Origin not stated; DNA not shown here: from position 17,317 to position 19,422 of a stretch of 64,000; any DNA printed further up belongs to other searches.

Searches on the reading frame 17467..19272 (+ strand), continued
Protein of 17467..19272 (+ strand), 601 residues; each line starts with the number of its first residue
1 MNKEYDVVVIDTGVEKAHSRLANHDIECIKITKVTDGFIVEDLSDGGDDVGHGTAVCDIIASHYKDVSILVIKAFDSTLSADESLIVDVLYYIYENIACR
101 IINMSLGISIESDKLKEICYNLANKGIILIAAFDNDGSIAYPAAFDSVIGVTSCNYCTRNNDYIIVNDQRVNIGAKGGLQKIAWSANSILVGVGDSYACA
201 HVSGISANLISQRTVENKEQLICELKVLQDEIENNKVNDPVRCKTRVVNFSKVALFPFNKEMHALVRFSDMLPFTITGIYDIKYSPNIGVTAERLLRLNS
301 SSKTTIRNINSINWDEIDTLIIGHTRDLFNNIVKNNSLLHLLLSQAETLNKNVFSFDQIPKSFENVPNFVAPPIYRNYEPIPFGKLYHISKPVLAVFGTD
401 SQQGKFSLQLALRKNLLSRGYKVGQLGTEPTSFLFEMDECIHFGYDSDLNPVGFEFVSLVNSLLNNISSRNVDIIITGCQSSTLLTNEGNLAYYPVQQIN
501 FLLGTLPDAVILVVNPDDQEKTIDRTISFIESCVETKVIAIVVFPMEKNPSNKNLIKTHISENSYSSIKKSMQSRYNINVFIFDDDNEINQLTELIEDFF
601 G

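Call 83: get_annotated_region(hit=H1, flank=9000)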
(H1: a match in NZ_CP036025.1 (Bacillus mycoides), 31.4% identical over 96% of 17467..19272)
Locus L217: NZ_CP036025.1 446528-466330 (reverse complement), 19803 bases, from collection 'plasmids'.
description: Bacillus mycoides strain BPN52/2 plasmid p479
organism: Bacillus mycoides (NCBI taxid 1405)
taxonomy: Bacteria; Bacillota; Bacilli; Bacillales; Bacillaceae; Bacillus; Bacillus mycoides
host: -; source: cell culture,soil; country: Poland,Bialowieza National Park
typing (MOB-suite, as given by PLSDB): conjugative; replicon rep_cluster_125; relaxase MOBP; mating-pair formation MPF_T
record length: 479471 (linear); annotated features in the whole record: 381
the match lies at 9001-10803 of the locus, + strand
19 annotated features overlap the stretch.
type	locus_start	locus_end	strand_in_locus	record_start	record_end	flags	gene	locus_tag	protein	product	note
CDS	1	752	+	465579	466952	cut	-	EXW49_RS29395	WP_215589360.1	M28 family metallopeptidase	-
CDS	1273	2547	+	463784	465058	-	-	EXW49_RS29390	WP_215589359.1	MFS transporter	GO:0055085 - transmembrane transport [Evidence IEA]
CDS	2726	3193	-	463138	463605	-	-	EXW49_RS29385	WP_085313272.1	RsfA family transcriptional regulator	-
CDS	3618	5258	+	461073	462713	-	-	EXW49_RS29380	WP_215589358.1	S8 family peptidase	GO:0006508 - proteolysis [Evidence IEA]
CDS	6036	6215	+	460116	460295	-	-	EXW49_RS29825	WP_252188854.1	hypothetical protein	-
CDS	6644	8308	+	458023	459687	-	-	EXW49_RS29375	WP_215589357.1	ABC transporter ATP-binding protein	-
CDS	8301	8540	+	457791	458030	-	-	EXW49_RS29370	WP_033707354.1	phosphopantetheine-binding protein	-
CDS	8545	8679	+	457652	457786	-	-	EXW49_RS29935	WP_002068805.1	hypothetical protein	-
CDS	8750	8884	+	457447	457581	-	-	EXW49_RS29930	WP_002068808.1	hypothetical protein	-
CDS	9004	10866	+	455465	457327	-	-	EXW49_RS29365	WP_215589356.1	S8 family serine peptidase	GO:0006508 - proteolysis [Evidence IEA]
CDS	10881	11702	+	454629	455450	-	-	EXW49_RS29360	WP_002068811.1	DUF692 domain-containing protein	-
CDS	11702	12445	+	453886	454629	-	-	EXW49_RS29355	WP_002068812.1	hypothetical protein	-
CDS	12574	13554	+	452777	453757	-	-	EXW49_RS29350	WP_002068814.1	hypothetical protein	-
CDS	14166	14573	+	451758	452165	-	-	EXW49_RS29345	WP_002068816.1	nucleotidyltransferase domain-containing protein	-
CDS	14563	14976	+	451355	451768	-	-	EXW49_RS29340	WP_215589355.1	DUF86 domain-containing protein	-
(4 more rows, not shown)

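Call 86: search_protein_families(library=ncbifam, proteins=[L217:9004-10863:+, L217:8301-8537:+, L217:10881-11699:+, L217:11702-12442:+, L217:12574-13551:+, L217:6644-8305:+], max_evalue=0.001)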
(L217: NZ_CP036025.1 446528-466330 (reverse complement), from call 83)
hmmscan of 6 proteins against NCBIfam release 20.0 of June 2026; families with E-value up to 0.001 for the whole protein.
L217:9004-10863:+ (620 aa): 4 families
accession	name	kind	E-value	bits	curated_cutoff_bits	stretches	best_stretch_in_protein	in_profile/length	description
NF049966.1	QH_SP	equivalog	6.4e-34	117.2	165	1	3-223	1-212/219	subtilisin-like serine protease QhpE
TIGR04066.1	nat_prod_clost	hypoth_equivalog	1.7e-23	83.2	200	1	262-617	1-357/361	TIGR04066 family peptide maturation system protein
TIGR03921.1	T7SS_mycosin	equivalog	2.7e-18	66.2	278.75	1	2-217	15-258/353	type VII secretion-associated serine protease mycosin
TIGR03895.1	protease_PatA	subfamily_domain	7.3e-05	21.7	421.05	1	66-209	31-183/606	PatA/PatG family cyanobactin maturation protease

L217:8301-8537:+ (79 aa): 3 families
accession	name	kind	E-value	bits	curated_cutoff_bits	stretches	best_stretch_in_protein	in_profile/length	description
NF005798.0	PRK07639.1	equivalog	3.7e-06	27.3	100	1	26-75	35-82/91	petrobactin biosynthesis protein AsbD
NF002150.0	PRK00982.1-4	subfamily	0.00023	21.4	66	1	4-58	12-64/80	acyl carrier protein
NF002148.0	PRK00982.1-2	subfamily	0.00077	19.3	71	1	4-58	11-63/79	acyl carrier protein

L217:10881-11699:+ (273 aa): 5 families
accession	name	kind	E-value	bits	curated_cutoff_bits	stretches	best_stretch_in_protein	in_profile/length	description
NF050167.1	MNIO_BufB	equivalog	1.3e-68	231.1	310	1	4-259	1-259/262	MNIO family bufferin maturase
NF003818.2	PRK05409.1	equivalog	2.7e-61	207.5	360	1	4-261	2-261/264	HvfB family MNIO-type RiPP peptide maturase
NF050151.1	RiPP_MNIO_ApyH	equivalog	2.3e-33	115.6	400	1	4-265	13-280/283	multinuclear non-heme iron-dependent oxidative enzyme ApyH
NF050165.1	MNIO_ChrH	equivalog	1.6e-15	57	600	1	19-235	23-248/363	MNIO family chryseobactin maturase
TIGR04159.2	methbact_MbnB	equivalog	4.4e-12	46.1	325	1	12-266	13-260/261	methanobactin biosynthesis protein MbnB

L217:11702-12442:+ (247 aa): 0 families

L217:12574-13551:+ (326 aa): 0 families

L217:6644-8305:+ (554 aa): 182 families (the best 25 are shown)
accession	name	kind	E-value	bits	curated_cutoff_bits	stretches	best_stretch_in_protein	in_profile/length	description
TIGR02203.1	MsbA_lipidA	equivalog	6.3e-62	209.8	602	1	11-541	11-546/572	lipid A export permease/ATP-binding protein MsbA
TIGR02204.1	MsbA_rel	hypoth_equivalog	2.6e-61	208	780.4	1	12-544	16-555/576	ABC transporter, permease/ATP-binding protein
TIGR00958.1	3a01208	subfamily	5e-58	197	874.6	1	12-547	160-697/711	antigen peptide transporter 2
NF008381.0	PRK11176.1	equivalog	4e-54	184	867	1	11-545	22-560/582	lipid A ABC transporter ATP-binding protein/permease MsbA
TIGR03796.1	NHLM_micro_ABC1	equivalog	1.9e-53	181.8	853.3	1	13-543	154-691/710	NHLP family bacteriocin export ABC transporter peptidase/permease/ATPase subunit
TIGR01846.1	type_I_sec_HlyB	subfamily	4.6e-53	180.5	725.55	1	14-548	140-676/694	type I secretion system permease/ATPase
TIGR01193.1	bacteriocin_ABC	subfamily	7.7e-50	170.1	523.85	1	8-547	155-692/708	peptide cleavage/export ABC transporter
NF045998.1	cleave_ABC_plasm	equivalog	2.4e-49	168.2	500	1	10-534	150-671/673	Mbov_0121 family peptidase domain-containing ABC transporter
TIGR03375.1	type_I_sec_LssB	subfamily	4.1e-48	164.2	693.1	1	116-541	251-679/696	type I secretion system permease/ATPase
NF045513.1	HepA_fam_ABC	equivalog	5.4e-46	157.2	725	1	40-548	79-593/610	heterocyst formation ABC transporter subunit HepA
TIGR01842.1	type_I_sec_PrtD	subfamily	1.3e-44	152.7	510.15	1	15-542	8-532/544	type I secretion system permease/ATPase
TIGR02857.1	CydD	equivalog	1.3e-43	149.8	435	1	28-535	18-528/529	thiol reductant ABC exporter subunit CydD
NF008364.0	PRK11160.1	equivalog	7e-43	147.1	630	1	107-548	115-559/575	heme ABC transporter ATP-binding protein/permease CydC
TIGR02868.1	CydC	equivalog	2.3e-42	145.4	329.05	1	104-523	105-529/530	thiol reductant ABC exporter subunit CydC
NF010178.0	PRK13657.1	equivalog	1.3e-41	142.7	733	1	135-546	140-552/588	glucan ABC transporter ATP-binding protein/ permease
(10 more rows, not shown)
